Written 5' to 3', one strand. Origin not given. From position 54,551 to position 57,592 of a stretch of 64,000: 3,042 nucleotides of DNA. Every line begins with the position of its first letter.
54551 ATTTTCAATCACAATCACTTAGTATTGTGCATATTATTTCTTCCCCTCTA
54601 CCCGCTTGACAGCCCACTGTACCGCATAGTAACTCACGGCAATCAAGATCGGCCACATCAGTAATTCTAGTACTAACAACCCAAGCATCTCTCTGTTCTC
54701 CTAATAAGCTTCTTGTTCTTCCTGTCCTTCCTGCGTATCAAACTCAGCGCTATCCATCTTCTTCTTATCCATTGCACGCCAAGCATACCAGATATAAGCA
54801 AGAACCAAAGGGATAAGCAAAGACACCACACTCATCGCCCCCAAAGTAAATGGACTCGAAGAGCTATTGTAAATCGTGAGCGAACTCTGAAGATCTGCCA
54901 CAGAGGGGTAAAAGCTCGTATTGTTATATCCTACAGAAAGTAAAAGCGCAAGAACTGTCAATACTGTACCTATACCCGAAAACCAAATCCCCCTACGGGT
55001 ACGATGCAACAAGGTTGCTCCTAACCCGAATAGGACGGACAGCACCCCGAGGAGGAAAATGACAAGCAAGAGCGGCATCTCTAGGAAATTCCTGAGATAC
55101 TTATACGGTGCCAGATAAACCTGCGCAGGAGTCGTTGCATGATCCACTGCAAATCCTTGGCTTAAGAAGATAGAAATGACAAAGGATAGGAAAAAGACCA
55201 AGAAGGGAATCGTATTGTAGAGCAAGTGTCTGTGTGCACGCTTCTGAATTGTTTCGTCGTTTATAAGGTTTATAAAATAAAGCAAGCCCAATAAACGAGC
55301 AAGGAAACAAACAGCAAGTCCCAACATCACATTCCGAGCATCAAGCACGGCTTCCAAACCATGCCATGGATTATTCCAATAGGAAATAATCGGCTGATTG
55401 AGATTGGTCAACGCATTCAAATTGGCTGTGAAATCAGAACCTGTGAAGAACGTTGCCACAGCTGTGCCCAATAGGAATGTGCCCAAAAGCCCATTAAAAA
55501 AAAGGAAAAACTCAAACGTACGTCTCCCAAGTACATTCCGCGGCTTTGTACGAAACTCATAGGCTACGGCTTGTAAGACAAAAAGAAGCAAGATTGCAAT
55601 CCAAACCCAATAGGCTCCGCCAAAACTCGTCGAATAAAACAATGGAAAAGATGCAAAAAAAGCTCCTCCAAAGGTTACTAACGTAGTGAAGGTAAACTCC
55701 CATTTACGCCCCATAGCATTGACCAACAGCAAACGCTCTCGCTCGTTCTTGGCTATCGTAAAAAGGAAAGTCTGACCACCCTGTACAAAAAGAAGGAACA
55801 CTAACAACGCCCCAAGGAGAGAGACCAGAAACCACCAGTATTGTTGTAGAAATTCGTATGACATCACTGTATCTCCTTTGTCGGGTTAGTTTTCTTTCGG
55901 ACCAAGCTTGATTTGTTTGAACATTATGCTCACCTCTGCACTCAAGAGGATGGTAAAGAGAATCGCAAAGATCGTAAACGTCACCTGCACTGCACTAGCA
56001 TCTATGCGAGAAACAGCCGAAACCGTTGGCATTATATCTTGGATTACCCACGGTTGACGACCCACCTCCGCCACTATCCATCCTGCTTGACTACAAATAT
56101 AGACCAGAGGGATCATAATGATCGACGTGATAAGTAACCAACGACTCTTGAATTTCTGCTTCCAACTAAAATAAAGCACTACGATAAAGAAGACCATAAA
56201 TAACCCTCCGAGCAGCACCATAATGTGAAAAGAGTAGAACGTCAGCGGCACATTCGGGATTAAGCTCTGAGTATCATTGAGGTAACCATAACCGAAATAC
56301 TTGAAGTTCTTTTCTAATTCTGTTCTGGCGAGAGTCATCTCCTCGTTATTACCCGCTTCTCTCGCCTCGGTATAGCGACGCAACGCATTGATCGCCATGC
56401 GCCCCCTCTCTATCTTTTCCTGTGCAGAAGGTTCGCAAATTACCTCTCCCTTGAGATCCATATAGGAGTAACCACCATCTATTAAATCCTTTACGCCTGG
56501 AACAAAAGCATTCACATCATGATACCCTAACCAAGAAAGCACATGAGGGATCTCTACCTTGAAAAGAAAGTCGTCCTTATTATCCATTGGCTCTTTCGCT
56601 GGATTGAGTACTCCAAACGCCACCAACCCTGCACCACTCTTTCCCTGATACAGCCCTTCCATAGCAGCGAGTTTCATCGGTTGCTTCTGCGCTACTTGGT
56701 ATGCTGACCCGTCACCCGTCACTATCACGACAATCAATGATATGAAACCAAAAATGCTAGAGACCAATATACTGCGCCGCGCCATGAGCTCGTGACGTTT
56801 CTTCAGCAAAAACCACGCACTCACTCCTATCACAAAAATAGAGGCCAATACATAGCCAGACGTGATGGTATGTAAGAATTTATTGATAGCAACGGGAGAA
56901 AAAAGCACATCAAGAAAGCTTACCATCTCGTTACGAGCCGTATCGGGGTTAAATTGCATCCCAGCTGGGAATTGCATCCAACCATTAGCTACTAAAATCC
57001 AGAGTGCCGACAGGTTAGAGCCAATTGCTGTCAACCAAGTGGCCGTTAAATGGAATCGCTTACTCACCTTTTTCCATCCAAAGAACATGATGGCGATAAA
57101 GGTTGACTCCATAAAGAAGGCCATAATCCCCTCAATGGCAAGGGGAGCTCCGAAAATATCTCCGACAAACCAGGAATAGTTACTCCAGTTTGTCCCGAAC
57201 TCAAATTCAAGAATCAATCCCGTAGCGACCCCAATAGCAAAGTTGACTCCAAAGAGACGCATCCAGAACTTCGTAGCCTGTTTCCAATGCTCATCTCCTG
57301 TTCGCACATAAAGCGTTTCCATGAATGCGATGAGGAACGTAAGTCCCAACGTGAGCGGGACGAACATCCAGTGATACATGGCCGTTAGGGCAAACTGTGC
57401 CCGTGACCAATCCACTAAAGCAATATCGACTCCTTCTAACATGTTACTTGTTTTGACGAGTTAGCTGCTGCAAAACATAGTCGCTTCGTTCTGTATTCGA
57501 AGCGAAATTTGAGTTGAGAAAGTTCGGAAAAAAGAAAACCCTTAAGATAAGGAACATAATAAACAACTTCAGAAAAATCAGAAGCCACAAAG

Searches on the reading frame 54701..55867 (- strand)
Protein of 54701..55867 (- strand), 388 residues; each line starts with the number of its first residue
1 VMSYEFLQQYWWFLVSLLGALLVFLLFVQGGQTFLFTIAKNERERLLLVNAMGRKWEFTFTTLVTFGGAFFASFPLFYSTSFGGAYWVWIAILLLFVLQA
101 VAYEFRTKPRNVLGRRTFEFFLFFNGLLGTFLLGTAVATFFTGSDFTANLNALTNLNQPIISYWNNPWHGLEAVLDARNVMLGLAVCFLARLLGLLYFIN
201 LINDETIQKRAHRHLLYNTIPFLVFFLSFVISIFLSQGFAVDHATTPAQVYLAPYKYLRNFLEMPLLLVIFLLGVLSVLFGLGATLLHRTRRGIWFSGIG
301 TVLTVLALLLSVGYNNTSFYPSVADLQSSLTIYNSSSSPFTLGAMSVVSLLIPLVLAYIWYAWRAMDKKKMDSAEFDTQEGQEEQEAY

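Call 78: search_protein_families(library=pfam, proteins=[window:54701-55867:-], max_evalue=1e-8)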
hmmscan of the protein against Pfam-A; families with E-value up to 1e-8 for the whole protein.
window:54701-55867:- (388 aa): 1 family
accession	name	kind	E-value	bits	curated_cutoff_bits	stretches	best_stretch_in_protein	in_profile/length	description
PF02322.20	Cyt_bd_oxida_II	-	1.3e-67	228.7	35.6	1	7-366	1-302/302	Cytochrome bd terminal oxidase subunit II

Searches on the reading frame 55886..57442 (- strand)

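Call 78: search_protein_families(library=pfam, proteins=[window:55886-57442:-], max_evalue=1e-8)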
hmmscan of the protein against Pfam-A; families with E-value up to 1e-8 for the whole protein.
window:55886-57442:- (518 aa): 1 family
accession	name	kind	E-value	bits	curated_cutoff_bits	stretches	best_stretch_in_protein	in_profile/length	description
PF01654.22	Cyt_bd_oxida_I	-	6.6e-168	559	26.2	1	12-515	1-418/418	Cytochrome bd terminal oxidase subunit I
